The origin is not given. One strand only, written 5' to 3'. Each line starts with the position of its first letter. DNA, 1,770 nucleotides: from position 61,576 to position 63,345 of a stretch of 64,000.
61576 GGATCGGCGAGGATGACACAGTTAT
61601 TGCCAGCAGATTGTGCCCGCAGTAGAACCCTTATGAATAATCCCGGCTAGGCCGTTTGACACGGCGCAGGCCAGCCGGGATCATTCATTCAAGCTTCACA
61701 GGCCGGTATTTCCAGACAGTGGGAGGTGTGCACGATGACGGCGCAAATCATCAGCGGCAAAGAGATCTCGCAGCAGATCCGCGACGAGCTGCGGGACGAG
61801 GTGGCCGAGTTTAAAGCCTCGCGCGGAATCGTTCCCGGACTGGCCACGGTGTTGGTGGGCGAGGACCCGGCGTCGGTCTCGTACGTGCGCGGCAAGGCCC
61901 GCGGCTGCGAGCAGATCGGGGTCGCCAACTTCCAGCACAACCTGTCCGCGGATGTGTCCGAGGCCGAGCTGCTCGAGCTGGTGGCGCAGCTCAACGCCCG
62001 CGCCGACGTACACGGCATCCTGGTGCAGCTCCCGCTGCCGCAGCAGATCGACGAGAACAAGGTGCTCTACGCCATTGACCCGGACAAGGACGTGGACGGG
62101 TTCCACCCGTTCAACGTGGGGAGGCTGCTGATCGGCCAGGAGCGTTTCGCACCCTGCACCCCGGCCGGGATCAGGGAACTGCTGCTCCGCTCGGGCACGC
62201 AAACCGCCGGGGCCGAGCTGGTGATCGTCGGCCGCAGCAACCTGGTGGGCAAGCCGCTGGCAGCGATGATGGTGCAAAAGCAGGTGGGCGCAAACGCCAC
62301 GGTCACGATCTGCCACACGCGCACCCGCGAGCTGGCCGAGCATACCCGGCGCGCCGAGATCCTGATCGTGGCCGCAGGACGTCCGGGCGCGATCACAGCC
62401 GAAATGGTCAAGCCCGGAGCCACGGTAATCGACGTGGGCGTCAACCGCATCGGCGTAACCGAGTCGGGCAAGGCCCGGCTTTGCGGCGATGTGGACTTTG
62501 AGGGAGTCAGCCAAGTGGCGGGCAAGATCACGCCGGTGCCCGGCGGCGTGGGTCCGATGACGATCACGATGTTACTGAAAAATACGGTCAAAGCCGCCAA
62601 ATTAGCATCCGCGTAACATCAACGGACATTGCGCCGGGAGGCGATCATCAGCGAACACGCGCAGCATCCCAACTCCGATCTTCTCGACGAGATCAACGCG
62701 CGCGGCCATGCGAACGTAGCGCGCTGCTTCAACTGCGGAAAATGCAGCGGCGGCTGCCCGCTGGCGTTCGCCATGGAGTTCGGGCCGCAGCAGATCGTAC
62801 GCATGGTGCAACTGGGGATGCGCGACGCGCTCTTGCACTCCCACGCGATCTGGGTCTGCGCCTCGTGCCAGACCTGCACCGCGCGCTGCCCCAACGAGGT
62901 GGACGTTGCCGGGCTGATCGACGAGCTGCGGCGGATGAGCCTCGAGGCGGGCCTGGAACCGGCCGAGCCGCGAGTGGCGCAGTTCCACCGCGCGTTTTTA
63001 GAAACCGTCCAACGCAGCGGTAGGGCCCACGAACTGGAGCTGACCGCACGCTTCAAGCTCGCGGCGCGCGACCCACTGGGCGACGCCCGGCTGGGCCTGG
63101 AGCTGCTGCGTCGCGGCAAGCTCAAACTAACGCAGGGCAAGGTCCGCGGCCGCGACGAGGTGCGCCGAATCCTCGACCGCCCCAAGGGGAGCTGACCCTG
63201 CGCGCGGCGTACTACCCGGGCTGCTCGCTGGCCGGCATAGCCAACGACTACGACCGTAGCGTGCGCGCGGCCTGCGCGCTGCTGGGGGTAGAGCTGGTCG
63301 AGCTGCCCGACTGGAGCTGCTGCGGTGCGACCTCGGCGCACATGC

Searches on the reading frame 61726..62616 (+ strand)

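Call 12: search_protein_families(library=pfam, proteins=[window:61726-62616:+], max_evalue=0.01)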
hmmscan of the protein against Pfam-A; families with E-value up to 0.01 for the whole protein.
window:61726-62616:+ (296 aa): 2 families
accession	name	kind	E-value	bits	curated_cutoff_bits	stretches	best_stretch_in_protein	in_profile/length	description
PF02882.25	THF_DHG_CYH_C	-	1.7e-66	222.9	27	1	127-293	1-158/160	Tetrahydrofolate dehydrogenase/cyclohydrolase, NAD(P)-binding domain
PF00763.28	THF_DHG_CYH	-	2.9e-42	144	32.8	1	9-124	1-115/115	Tetrahydrofolate dehydrogenase/cyclohydrolase, catalytic domain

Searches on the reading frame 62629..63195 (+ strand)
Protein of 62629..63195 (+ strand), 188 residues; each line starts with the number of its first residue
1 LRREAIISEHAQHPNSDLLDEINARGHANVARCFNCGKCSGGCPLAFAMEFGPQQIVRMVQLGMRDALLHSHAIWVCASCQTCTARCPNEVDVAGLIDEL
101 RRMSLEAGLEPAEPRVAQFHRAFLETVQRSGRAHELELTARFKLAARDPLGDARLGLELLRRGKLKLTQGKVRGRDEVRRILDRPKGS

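Call 12: search_protein_families(library=pfam, proteins=[window:62629-63195:+], max_evalue=0.01)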
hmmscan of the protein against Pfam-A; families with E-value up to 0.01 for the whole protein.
window:62629-63195:+ (188 aa): 9 families
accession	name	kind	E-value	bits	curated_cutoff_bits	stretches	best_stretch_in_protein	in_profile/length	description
PF13183.11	Fer4_8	-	1.9e-10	41.6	27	1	30-91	2-68/68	4Fe-4S dicluster domain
PF13534.11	Fer4_17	-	6.9e-10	39.8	22.2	1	32-92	1-61/61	4Fe-4S dicluster domain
PF13187.11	Fer4_9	-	3.2e-09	37.1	27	1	32-90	1-50/52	4Fe-4S dicluster domain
PF12838.12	Fer4_7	-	2.9e-05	24.9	27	1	32-90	1-51/52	4Fe-4S dicluster domain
PF13237.11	Fer4_10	-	6.3e-05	23.3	25.5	1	29-88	5-53/53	4Fe-4S dicluster domain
PF13484.11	Fer4_16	-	0.00012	23.2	30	0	77-90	2-15/66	4Fe-4S double cluster binding domain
PF14691.11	Fer4_20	-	0.0022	18.2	25.8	0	77-109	24-58/113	Dihydroprymidine dehydrogenase domain II, 4Fe-4S cluster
PF25160.1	LdpA_Fe-S-bd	-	0.0049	17.1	27.6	0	30-46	25-41/49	LdpA Fe-S cluster-binding domain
PF12800.12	Fer4_4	-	0.0098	16.6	24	0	32-44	3-15/17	4Fe-4S binding domain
